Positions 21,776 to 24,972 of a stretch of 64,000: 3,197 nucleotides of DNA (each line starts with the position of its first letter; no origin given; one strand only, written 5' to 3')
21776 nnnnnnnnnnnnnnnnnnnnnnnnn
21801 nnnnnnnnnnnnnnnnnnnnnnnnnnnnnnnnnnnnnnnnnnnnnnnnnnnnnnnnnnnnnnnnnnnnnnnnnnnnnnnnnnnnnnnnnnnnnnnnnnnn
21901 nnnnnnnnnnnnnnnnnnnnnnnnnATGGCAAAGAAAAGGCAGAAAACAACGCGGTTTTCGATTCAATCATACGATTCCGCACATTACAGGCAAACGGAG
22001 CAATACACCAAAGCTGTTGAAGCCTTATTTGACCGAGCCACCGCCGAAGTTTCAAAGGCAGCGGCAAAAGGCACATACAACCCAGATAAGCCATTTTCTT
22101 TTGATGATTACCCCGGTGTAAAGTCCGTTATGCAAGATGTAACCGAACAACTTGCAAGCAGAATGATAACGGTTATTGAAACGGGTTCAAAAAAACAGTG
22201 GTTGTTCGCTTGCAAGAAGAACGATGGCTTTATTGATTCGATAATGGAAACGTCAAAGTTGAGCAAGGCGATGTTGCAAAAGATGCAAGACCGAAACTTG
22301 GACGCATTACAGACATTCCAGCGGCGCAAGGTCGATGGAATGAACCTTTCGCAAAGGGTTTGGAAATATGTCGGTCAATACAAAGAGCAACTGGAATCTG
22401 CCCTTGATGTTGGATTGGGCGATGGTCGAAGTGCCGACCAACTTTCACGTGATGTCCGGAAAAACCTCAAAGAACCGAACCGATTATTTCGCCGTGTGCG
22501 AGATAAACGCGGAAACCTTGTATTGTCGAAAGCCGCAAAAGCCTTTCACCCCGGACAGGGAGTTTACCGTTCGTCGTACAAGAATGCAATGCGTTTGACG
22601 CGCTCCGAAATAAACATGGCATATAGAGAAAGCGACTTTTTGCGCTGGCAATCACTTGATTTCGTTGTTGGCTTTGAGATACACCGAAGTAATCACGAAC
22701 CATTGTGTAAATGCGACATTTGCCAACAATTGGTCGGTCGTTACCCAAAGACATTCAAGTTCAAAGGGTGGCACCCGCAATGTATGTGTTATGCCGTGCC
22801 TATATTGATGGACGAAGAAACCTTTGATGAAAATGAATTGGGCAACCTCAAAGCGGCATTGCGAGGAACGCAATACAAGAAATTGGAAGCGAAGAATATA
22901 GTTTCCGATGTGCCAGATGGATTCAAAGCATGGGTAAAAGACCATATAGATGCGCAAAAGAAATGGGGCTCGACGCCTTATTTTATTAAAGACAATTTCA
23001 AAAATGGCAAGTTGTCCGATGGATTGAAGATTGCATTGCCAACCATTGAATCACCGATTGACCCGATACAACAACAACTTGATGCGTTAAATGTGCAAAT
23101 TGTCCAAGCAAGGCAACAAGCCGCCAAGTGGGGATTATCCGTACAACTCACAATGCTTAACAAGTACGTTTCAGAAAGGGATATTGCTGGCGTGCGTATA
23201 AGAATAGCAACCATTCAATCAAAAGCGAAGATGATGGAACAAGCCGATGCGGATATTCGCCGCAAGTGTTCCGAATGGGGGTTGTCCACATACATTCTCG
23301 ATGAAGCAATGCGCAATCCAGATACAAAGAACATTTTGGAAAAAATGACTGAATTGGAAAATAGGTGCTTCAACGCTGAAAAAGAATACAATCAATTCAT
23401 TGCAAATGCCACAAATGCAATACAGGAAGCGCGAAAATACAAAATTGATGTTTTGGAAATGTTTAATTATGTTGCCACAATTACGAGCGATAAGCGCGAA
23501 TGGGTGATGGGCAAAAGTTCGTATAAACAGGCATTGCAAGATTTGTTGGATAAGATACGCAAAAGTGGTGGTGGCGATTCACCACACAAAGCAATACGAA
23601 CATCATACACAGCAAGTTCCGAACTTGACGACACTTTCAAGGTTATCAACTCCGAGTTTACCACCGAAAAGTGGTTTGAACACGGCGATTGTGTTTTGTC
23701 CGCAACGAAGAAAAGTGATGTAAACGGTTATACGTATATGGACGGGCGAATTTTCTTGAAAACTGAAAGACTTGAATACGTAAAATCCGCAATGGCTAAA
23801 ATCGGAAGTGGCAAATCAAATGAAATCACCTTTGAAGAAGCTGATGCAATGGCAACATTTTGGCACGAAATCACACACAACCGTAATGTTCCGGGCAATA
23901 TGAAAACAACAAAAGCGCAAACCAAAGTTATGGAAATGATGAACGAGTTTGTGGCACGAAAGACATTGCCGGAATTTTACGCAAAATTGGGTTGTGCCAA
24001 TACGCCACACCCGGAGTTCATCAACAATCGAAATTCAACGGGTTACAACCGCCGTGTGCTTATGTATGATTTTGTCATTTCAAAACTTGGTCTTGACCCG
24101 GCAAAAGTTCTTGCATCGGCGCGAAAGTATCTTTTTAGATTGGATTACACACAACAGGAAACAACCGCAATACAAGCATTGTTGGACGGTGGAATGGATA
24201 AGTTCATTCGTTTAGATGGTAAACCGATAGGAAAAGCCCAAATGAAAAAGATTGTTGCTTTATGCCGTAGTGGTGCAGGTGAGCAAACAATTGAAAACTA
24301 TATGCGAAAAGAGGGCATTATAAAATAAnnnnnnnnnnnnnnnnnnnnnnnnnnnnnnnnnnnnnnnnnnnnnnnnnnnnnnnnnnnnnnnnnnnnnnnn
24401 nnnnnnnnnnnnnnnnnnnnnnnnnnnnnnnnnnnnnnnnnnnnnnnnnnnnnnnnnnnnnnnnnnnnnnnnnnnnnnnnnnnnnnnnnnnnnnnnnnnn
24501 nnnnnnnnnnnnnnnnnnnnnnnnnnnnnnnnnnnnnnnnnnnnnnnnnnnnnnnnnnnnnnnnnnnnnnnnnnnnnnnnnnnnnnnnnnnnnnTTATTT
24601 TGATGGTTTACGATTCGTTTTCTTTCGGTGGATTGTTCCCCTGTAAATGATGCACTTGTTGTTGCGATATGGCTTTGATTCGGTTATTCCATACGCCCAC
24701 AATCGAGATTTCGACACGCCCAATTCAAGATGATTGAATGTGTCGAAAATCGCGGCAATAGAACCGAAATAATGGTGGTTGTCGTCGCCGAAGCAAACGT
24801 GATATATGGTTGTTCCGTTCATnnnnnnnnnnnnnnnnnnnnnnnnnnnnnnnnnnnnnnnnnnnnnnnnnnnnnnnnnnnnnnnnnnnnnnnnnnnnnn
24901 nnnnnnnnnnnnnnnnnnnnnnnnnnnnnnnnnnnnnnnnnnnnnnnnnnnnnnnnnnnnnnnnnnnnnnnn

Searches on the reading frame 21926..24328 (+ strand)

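Call 31: search_protein_families(library=phrogs, proteins=[window:21926-24328:+], max_evalue=0.001)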
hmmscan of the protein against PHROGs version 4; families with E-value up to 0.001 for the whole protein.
window:21926-24328:+ (800 aa): 9 families
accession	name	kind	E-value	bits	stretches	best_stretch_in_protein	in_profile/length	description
phrog_35295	-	unknown function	5.2e-204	681.2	2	13-362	12-381/794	-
phrog_16625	-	moron, auxiliary metabolic gene and host takeover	1.9e-82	279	2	203-360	224-378/869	Bxa ADP-ribosyl transferase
phrog_7625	-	head and packaging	1.1e-78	266.4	1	11-366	4-318/504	head morphogenesis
phrog_115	-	head and packaging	7.4e-27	95.8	1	65-596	126-565/665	minor head protein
phrog_1657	-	head and packaging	1.1e-22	81.8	1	23-300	33-305/337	head morphogenesis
phrog_595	-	head and packaging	2.1e-11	44.9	1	65-545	104-405/513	head maturation protease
phrog_4728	-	head and packaging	2.6e-09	37.4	1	128-325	160-335/591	head morphogenesis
phrog_25879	-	head and packaging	5.5e-09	37.1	1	217-305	72-160/173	head morphogenesis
phrog_2841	-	head and packaging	1.7e-05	25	1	115-320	159-339/525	minor head protein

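Call 32: search_protein_families(library=pfam, proteins=[window:21926-24328:+], max_evalue=0.01)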
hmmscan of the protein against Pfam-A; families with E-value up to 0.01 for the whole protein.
window:21926-24328:+ (800 aa): 0 families

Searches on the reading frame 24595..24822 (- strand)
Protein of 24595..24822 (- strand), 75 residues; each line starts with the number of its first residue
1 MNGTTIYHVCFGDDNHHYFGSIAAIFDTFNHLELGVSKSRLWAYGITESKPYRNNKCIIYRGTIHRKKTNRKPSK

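Call 31: search_protein_families(library=phrogs, proteins=[window:24595-24822:-], max_evalue=0.001)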
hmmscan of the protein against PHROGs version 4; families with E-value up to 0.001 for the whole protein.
window:24595-24822:- (75 aa): 1 family
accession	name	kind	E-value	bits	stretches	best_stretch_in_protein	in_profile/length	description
phrog_10608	-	unknown function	2.4e-20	73.6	1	3-72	4-78/81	-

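Call 32: search_protein_families(library=pfam, proteins=[window:24595-24822:-], max_evalue=0.01)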
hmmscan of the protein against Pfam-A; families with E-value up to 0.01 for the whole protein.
window:24595-24822:- (75 aa): 0 families
